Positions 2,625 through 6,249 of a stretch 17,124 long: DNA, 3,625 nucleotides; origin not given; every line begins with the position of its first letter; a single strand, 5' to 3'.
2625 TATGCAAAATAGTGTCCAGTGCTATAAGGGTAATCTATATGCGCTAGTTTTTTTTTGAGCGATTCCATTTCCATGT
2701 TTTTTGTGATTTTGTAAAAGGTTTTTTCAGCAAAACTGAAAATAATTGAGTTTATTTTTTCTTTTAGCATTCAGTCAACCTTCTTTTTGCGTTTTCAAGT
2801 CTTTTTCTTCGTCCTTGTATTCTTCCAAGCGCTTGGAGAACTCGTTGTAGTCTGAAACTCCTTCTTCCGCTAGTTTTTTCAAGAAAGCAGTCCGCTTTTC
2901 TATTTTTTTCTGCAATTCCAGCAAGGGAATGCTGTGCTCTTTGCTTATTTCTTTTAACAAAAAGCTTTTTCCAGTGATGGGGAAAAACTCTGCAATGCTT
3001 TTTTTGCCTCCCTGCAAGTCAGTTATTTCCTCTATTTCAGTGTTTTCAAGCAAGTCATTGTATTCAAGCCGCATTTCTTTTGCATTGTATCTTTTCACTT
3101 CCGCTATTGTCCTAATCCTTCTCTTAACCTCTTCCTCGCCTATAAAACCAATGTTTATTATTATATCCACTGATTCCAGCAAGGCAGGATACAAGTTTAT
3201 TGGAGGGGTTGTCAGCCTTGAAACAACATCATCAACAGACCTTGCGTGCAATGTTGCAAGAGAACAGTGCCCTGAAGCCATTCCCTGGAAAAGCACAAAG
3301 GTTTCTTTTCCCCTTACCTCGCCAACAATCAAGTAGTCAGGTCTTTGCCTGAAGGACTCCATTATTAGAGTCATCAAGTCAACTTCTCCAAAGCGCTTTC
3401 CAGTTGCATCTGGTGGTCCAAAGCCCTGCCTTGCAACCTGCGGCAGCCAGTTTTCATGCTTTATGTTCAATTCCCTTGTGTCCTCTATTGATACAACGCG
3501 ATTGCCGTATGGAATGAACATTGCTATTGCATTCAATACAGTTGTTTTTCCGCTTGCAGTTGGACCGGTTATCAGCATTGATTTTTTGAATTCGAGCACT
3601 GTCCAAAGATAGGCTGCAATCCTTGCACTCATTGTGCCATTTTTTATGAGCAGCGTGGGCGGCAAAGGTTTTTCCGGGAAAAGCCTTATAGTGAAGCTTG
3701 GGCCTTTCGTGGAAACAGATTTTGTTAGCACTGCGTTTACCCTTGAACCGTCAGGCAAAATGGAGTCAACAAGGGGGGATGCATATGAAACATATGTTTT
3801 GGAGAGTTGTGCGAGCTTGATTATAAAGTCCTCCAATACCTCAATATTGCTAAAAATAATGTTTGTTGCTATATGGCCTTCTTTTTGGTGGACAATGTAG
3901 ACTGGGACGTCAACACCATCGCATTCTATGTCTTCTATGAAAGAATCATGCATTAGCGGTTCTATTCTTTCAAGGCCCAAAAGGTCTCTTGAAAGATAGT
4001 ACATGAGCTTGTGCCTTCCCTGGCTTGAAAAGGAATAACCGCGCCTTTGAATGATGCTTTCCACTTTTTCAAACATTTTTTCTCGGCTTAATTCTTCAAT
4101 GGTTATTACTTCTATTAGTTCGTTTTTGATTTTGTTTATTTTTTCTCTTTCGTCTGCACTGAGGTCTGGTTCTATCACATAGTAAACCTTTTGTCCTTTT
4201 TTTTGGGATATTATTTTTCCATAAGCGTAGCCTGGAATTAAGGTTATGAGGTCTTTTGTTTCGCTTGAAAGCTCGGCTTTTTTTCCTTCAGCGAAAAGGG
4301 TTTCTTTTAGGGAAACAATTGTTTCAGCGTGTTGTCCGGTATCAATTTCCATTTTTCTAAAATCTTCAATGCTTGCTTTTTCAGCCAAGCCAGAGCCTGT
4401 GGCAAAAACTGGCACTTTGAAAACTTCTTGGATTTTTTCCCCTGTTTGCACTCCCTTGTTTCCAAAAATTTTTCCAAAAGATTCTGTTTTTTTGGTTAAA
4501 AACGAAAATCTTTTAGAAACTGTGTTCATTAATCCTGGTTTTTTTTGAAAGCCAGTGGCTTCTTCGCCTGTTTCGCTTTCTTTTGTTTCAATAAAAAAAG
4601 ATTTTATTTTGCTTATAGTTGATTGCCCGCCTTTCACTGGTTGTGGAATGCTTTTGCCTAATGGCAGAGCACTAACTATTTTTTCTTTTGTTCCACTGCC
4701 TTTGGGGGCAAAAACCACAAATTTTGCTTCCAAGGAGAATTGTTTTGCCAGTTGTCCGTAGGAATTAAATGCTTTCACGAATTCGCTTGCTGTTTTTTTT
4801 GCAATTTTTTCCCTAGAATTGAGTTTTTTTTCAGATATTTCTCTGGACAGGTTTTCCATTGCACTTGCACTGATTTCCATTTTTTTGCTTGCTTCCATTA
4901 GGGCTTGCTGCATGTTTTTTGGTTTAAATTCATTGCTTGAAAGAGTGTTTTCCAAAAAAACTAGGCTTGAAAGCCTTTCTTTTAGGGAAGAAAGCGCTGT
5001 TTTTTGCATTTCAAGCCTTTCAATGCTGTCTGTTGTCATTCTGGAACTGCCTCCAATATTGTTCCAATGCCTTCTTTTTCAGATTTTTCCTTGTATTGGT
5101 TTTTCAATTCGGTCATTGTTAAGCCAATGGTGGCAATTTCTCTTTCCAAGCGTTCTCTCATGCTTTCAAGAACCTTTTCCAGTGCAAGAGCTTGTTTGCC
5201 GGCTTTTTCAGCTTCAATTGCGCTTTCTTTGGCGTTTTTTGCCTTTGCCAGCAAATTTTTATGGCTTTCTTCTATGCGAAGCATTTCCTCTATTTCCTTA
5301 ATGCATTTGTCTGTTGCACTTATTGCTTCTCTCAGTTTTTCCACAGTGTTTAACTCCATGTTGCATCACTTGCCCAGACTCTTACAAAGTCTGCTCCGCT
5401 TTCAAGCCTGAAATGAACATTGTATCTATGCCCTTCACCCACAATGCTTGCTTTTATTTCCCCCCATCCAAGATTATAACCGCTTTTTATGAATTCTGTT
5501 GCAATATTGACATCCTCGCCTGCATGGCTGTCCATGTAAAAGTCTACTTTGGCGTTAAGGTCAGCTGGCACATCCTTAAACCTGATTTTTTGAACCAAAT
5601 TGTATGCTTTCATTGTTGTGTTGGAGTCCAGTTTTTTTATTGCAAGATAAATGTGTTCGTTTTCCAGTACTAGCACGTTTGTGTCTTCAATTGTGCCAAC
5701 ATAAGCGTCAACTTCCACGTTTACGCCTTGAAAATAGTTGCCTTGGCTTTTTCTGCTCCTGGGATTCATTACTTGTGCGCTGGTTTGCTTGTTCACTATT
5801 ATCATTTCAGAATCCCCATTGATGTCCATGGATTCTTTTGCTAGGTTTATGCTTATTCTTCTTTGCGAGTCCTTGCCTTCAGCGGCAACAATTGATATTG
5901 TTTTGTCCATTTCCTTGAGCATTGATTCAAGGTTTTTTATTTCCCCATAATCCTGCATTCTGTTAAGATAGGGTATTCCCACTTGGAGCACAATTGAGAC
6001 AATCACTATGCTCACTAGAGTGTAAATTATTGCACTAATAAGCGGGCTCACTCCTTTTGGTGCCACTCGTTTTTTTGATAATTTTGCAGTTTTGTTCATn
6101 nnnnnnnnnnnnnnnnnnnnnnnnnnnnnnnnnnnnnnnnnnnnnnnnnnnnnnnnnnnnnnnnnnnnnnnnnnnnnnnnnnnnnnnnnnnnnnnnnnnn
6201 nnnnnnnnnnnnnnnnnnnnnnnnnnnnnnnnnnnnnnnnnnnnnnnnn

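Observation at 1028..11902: Eleven-gene archaeal type IV pilus-like locus (non-archaellum, Epd/Tad-like) with a giant adhesin embedded in it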

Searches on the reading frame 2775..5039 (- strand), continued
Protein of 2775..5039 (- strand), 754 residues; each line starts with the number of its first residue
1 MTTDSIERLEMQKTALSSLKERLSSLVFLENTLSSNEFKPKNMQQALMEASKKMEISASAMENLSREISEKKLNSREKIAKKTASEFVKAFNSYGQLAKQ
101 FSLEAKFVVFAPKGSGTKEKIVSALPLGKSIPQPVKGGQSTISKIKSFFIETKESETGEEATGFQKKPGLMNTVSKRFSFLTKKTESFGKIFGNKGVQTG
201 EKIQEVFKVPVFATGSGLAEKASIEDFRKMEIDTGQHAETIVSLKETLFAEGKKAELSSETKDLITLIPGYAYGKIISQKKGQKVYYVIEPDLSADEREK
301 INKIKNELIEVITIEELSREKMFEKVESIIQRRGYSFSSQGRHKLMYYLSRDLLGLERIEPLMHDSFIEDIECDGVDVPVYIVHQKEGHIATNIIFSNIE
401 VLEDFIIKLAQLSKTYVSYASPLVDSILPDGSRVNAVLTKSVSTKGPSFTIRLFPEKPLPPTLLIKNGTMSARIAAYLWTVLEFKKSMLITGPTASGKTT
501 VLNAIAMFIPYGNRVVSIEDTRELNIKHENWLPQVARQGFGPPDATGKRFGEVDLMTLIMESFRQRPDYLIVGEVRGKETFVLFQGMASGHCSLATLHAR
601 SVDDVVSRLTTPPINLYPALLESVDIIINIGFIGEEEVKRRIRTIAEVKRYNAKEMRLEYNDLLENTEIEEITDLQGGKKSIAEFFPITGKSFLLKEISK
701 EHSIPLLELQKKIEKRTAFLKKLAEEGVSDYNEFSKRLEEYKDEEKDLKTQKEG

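Call 63: search_protein_families(library=pfam, max_evalue=0.1, proteins=[L003:5994-8012:+, L010:5586-7619:+, L011:5871-7922:+, L019:6025-8064:+, L014:4737-8027:+, L001:14308-21408:-, L003:14061-18485:-])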
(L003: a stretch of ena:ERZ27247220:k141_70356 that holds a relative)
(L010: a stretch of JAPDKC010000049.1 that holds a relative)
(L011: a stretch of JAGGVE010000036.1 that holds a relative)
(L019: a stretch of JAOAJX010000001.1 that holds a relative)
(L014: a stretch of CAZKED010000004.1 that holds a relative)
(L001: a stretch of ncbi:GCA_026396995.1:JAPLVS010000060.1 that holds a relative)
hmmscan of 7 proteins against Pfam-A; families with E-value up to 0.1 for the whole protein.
L003:5994-8012:+ (672 aa): 2 families
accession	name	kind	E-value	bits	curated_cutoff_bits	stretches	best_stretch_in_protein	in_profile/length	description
PF12245.14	Big_3_2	-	0.015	15.9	23.3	0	152-202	68-118/122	Bacterial Ig-like domain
PF24893.1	DUF7743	-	0.016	15.4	27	0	180-207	73-100/120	Domain of unknown function (DUF7743)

L010:5586-7619:+ (677 aa): 1 family
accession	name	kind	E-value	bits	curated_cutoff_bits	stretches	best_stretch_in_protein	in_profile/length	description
PF00041.27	fn3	-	1.1e-05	26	25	1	118-202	1-80/84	Fibronectin type III domain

L011:5871-7922:+ (683 aa): 5 families
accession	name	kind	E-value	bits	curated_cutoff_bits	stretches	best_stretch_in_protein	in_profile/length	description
PF12631.12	MnmE_helical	-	0.012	16.2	40.1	1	275-494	93-203/211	MnmE helical domain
PF12245.14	Big_3_2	-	0.013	16.2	23.3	0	48-85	62-99/122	Bacterial Ig-like domain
PF25678.1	DUF7946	-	0.03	14.8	27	1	421-485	84-151/183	Domain of unknown function (DUF7946)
PF19077.6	Big_13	-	0.033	15.1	27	0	184-205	71-92/102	Bacterial Ig-like domain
PF03950.23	tRNA-synt_1c_C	-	0.051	14.2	23.9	0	570-627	26-77/91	tRNA synthetases class I (E and Q), anti-codon binding domain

L019:6025-8064:+ (679 aa): 3 families
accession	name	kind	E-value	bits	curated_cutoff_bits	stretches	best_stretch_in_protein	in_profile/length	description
PF00041.27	fn3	-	3.3e-05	24.4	25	1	120-202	2-80/84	Fibronectin type III domain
PF19077.6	Big_13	-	0.00055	20.8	27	0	174-202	66-95/102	Bacterial Ig-like domain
PF03461.20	TRCF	-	0.025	15.4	25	1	500-552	33-85/95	TRCF domain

L014:4737-8027:+ (1096 aa): 1 family
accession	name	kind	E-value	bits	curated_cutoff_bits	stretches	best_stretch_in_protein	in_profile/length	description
PF08329.16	ChitinaseA_N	-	0.0072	16.4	21.2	0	250-303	40-91/133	Chitinase A, N-terminal domain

L001:14308-21408:- (2366 aa): 3 families
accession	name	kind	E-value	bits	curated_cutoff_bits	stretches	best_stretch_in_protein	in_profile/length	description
PF10102.14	DUF2341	-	5.8e-23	81.6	23.4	1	440-517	1-81/84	Domain of unknown function (DUF2341)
PF19077.6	Big_13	-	0.00039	21.3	27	0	1071-1100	72-101/102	Bacterial Ig-like domain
PF13750.12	Big_3_3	-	0.00085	19.5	27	1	1888-2016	14-145/157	Bacterial Ig-like domain (group 3)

L003:14061-18485:- (1474 aa): 3 families
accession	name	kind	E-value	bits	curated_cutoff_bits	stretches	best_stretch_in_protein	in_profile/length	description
PF13750.12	Big_3_3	-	2.7e-11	43.8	27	1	985-1125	4-149/157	Bacterial Ig-like domain (group 3)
PF19077.6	Big_13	-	0.0004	21.3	27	1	1042-1120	28-96/102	Bacterial Ig-like domain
PF24893.1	DUF7743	-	0.0021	18.2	27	0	576-614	2-40/120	Domain of unknown function (DUF7743)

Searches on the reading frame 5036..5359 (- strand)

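Call 4: search_protein_families(library=pfam, max_evalue=0.1, proteins=[window:5036-5359:-])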
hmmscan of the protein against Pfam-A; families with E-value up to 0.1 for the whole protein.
window:5036-5359:- (107 aa): 0 families

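Call 6: search_protein_families(library=ncbifam, max_evalue=0.1, proteins=[window:5036-5359:-])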
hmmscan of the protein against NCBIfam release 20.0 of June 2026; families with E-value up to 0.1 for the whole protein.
window:5036-5359:- (107 aa): 2 families
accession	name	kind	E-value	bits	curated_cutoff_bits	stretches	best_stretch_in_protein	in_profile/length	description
NF038345.1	wall_hydro_RipC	exception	0.01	15.3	425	1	25-85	140-200/362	peptidoglycan hydrolase RipC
NF045622.1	Npun_F5560_fam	hypoth_equivalog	0.028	14.5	125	1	6-87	4-89/156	Npun_F5560 family protein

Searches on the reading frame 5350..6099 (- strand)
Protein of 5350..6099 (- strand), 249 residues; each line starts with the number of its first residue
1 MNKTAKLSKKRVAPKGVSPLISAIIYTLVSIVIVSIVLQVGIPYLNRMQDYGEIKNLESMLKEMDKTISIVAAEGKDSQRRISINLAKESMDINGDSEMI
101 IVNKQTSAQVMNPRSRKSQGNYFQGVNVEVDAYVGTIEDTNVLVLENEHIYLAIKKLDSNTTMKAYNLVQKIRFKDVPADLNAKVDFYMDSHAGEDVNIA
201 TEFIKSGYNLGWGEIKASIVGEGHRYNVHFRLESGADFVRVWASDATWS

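Call 4: search_protein_families(library=pfam, max_evalue=0.1, proteins=[window:5350-6099:-])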
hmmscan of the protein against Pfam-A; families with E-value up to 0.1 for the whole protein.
window:5350-6099:- (249 aa): 1 family
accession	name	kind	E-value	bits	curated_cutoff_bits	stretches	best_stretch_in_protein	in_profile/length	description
PF24972.1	GBD_ATRN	-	0.067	14.3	27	0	168-205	21-58/117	Attractin GBD-like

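Call 6: search_protein_families(library=ncbifam, max_evalue=0.1, proteins=[window:5350-6099:-])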
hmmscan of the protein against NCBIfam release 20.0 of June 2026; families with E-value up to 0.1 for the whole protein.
window:5350-6099:- (249 aa): 1 family
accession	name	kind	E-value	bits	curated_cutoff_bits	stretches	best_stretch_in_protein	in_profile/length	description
TIGR02563.1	cas_Csy4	equivalog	0.098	12.6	36.25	0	44-109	72-137/184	type I-F CRISPR-associated endoribonuclease Cas6/Csy4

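Call 47: search_protein_families(library=pfam, alignment_id=A5, max_evalue=1)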
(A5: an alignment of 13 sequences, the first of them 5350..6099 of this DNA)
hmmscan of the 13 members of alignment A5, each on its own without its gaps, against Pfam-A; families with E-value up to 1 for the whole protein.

A. member 1, window:5350-6099:- (249 aa): 1 family
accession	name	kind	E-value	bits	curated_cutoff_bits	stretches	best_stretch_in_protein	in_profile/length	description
PF24972.1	GBD_ATRN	-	0.067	14.3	27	0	168-205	21-58/117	Attractin GBD-like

B. families by the number of members that match (of 13 scanned): 11 families
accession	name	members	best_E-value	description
PF23960.2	DUF7289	6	0.00036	Family of unknown function (DUF7289)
PF23849.1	Phage_TTP_2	1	0.00077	Phage tail tube protein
PF24972.1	GBD_ATRN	1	0.067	Attractin GBD-like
PF01733.24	Nucleoside_tran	1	0.08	Nucleoside transporter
PF22815.2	CatAgl_D1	1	0.086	Alpha-1,3-glucanase catalytic domain D1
PF20855.2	VP1_protrusion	1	0.09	CPV Capsid shell protein VP1, small protrusion domain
PF21013.2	LOC400499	1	0.12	LOC400499 family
PF08064.18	UME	1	0.15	UME (NUC010) domain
PF07930.17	DAP_B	1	0.15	D-aminopeptidase, domain B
PF20773.4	InhA-like_MAM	1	0.17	Immune inhibitor A-like, MAM domain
PF24660.1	PGAP1_3rd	1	0.2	GPI inositol-deacylase beta-sandwich domain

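Call 48: search_solved_structures(query=A5, max_evalue=10)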
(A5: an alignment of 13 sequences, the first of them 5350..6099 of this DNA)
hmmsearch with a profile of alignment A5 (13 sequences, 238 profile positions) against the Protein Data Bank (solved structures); distinct sequences matched with E-value up to 10: 1.
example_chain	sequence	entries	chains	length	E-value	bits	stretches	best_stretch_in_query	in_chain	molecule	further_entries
8pfb_G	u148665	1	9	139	0.47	13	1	15-58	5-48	Type IV pilin PilE1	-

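Call 75: search_protein_representatives(protein=window:5350-6099:-)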
Query: 249 residues. Proteins with E-value up to 0.001 (for the whole library): 332; up to 1e-10: 111; up to 1e-30: 5. The best 150 are listed.
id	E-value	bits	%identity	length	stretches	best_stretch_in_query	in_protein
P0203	5.7e-61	222.3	46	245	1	15-248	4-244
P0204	1.8e-54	201.1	39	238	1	15-245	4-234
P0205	1.9e-41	158.4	37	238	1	14-245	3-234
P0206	3.7e-41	157.5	35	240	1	15-245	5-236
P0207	9.7e-34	133.2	32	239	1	15-247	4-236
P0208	2.2e-25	105.9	34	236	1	15-241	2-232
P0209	1.3e-24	103.4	32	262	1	8-244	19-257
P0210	4.6e-24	101.6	31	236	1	13-243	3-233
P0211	1.4e-22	96.7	29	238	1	19-246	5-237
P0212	1.5e-22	96.6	31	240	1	15-242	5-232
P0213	2.9e-21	92.4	30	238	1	15-241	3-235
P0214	4.7e-21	91.7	31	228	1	15-241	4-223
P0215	4.8e-21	91.7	31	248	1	15-241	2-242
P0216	1.1e-20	90.5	29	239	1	15-241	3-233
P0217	2.1e-20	89.6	47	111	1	15-108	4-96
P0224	1.2e-18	83.8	31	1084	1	15-247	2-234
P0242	1.8e-16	76.7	31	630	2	15-160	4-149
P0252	2.0e-15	73.3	29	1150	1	15-242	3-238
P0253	2.4e-15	73.1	27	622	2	15-156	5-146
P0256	3.0e-15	72.7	26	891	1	15-241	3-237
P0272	6.0e-14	68.5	26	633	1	13-159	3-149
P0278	1.5e-13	67.2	27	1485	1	15-241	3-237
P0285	4.7e-13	65.6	28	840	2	15-158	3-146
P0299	6.7e-12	61.8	26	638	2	15-164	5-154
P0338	5.3e-09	52.3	22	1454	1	13-242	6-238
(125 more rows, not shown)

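Call 76: search_protein_families(library=pfam, max_evalue=0.01, proteins=[P0224, P0252, P0278, P0338, P0256, P0285, P0242, P0253, P0272, P0299])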
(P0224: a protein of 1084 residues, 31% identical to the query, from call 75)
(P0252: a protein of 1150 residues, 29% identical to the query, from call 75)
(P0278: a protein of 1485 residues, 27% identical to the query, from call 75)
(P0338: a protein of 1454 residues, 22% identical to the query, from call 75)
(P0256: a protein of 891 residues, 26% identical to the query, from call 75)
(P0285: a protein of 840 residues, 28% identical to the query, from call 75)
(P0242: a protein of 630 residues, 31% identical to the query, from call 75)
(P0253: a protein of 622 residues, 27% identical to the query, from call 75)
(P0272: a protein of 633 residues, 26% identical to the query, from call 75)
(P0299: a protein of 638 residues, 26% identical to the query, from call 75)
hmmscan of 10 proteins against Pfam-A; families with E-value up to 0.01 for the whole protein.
P0224 (1084 aa): 2 families
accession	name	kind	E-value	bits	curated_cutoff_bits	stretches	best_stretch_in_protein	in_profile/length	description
PF13385.13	Laminin_G_3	-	2.7e-29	102.7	27.6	2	632-773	1-144/151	Concanavalin A-like lectin/glucanases superfamily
PF23960.2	DUF7289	-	9.6e-05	22.5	27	1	3-77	2-75/238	Family of unknown function (DUF7289)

P0252 (1150 aa): 0 families

P0278 (1485 aa): 1 family
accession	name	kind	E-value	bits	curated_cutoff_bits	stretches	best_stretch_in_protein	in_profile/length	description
PF10102.14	DUF2341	-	3.6e-25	88.7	23.4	2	481-562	2-83/84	Domain of unknown function (DUF2341)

P0338 (1454 aa): 16 families
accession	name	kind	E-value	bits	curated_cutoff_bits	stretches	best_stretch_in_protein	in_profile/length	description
PF18998.6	Flg_new_2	-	1.5e-52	175.9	23.6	4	699-771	3-71/73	Divergent InlB B-repeat domain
PF13360.13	PQQ_2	-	1.2e-51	176.1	27.6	5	1176-1413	2-226/233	Outer membrane protein assembly factor BamB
PF13570.13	Beta-prop_ACSF4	-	7.4e-39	134.5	133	4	515-666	98-252/329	Beta-alanine-activating enzyme, beta-propeller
PF24817.1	WD40_WDHD1_1st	-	4.1e-22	79.1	109.9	3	428-565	4-145/291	WDHD1 first WD40 domain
PF22701.2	Mala_s_1-like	-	5.3e-19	69.2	27.5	1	792-879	25-121/195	Mal s 1 allergenic protein-like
PF00400.38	WD40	-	7.4e-19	67.8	27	0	620-653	2-36/39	WD domain, G-beta repeat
PF25174.1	Beta-prop_THOC3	-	1.1e-16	61.1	305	3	403-571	18-193/272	THOC3 beta-propeller domain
PF25292.1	Beta-prop_CGLA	-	1.5e-15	57.9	26.8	2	823-919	7-109/316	Lambda-carrageenase beta-propeller domain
PF23754.1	Beta-prop_IP5PC_F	-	1e-14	54.7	27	1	544-645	283-382/392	IP5P C-F beta-propeller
PF24807.1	WD40_CDC20-Fz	-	4.5e-12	46.3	200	1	425-552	47-180/292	CDC20/Fizzy WD40 domain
PF06739.17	SBBP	-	9.5e-10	38.7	20.5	0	805-823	13-31/38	Beta-propeller repeat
PF08450.18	SGL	-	5.5e-09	36.4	26.3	0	585-625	179-220/246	SMP-30/Gluconolactonase/LRE-like region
PF23960.2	DUF7289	-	1.4e-08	35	27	1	9-128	2-115/238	Family of unknown function (DUF7289)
PF23411.1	Beta-prop_Vps41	-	8.6e-07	29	33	0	860-938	29-107/332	Vps42 beta-propeller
PF09479.16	Flg_new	-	2.4e-06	28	27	0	705-767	8-64/65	Listeria-Bacteroides repeat domain (List_Bact_rpt)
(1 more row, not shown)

P0256 (891 aa): 2 families
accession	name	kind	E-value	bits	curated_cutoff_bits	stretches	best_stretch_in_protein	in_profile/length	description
PF10102.14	DUF2341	-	0.00066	20.5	23.4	0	318-371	4-56/84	Domain of unknown function (DUF2341)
PF23960.2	DUF7289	-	0.0084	16.1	27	0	4-147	2-148/238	Family of unknown function (DUF7289)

P0285 (840 aa): 4 families
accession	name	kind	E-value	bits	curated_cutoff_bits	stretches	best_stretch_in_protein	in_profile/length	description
PF13385.13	Laminin_G_3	-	2.3e-43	148.4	27.6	2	215-374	1-151/151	Concanavalin A-like lectin/glucanases superfamily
PF23960.2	DUF7289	-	5.8e-06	26.5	27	1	3-121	1-120/238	Family of unknown function (DUF7289)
PF02210.31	Laminin_G_2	-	0.0018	19.2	22.9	0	501-559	53-123/126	Laminin G domain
PF02973.23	Sialidase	-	0.0068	16.4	26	0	536-570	144-182/189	Sialidase, N-terminal domain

P0242 (630 aa): 3 families
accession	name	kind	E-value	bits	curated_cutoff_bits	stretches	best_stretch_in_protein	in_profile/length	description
PF13385.13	Laminin_G_3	-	5.7e-22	78.9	27.6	1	209-358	1-150/151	Concanavalin A-like lectin/glucanases superfamily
PF23960.2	DUF7289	-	2.7e-05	24.3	27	1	5-93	2-89/238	Family of unknown function (DUF7289)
PF02210.31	Laminin_G_2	-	0.0041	18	22.9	0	258-349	26-124/126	Laminin G domain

P0253 (622 aa): 2 families
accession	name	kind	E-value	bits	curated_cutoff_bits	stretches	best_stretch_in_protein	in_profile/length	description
PF13385.13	Laminin_G_3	-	6.3e-19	69.1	27.6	1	211-348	1-150/151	Concanavalin A-like lectin/glucanases superfamily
PF23960.2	DUF7289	-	9.6e-05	22.5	27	1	6-113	2-110/238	Family of unknown function (DUF7289)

P0272 (633 aa): 4 families
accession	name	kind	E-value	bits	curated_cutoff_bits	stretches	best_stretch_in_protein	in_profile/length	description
PF13385.13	Laminin_G_3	-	3.9e-24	85.9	27.6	1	211-355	1-150/151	Concanavalin A-like lectin/glucanases superfamily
PF23960.2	DUF7289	-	1.2e-08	35.3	27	1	6-97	2-92/238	Family of unknown function (DUF7289)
PF22925.3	TS_C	-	0.00075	19.6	27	1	228-352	69-201/202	Trans-sialidase, C-terminal domain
PF02973.23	Sialidase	-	0.0064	16.5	26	0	200-356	14-182/189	Sialidase, N-terminal domain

P0299 (638 aa): 6 families
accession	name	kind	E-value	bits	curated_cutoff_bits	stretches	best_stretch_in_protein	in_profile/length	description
PF13385.13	Laminin_G_3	-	7.3e-33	114.3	27.6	1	210-366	1-150/151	Concanavalin A-like lectin/glucanases superfamily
PF02210.31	Laminin_G_2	-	5.3e-08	33.8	22.9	1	275-357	34-124/126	Laminin G domain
PF23960.2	DUF7289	-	4.8e-06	26.7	27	1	5-85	1-80/238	Family of unknown function (DUF7289)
PF22925.3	TS_C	-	4.5e-05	23.6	27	1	227-363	66-201/202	Trans-sialidase, C-terminal domain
PF02973.23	Sialidase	-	0.00017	21.6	26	1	259-367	59-182/189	Sialidase, N-terminal domain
PF00054.30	Laminin_G_1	-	0.00043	20.9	24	1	284-358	44-127/131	Laminin G domain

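Call 79: search_protein_families(library=pfam, alignment_id=A7, max_evalue=0.01)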
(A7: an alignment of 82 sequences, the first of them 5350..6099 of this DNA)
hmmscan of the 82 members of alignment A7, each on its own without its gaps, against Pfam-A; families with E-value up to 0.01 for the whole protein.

A. member 1, window:5350-6099:- (249 aa): 0 families

B. families by the number of members that match (of 82 scanned): 11 families
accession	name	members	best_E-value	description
PF23960.2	DUF7289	51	2.8e-10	Family of unknown function (DUF7289)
PF23993.1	DUF7311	1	0.00042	Domain of unknown function (DUF7311)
PF23928.1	DUF7266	1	0.00047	Family of unknown function (DUF7266)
PF14879.11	DUF4489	1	0.00095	Domain of unknown function (DUF4489)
PF19765.4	DUF6252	1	0.0027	Family of unknown function (DUF6252)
PF01274.28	MS_TIM-barrel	1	0.0042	Malate synthase, TIM barrel domain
PF07068.17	Gp23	1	0.0043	Major capsid protein Gp23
PF20780.2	TssR_M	1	0.0048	TssR second domain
PF06956.16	RtcR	1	0.0068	Regulator of RNA terminal phosphate cyclase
PF14045.11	YIEGIA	1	0.0069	YIEGIA protein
PF08002.16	DUF1697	1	0.01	Protein of unknown function (DUF1697)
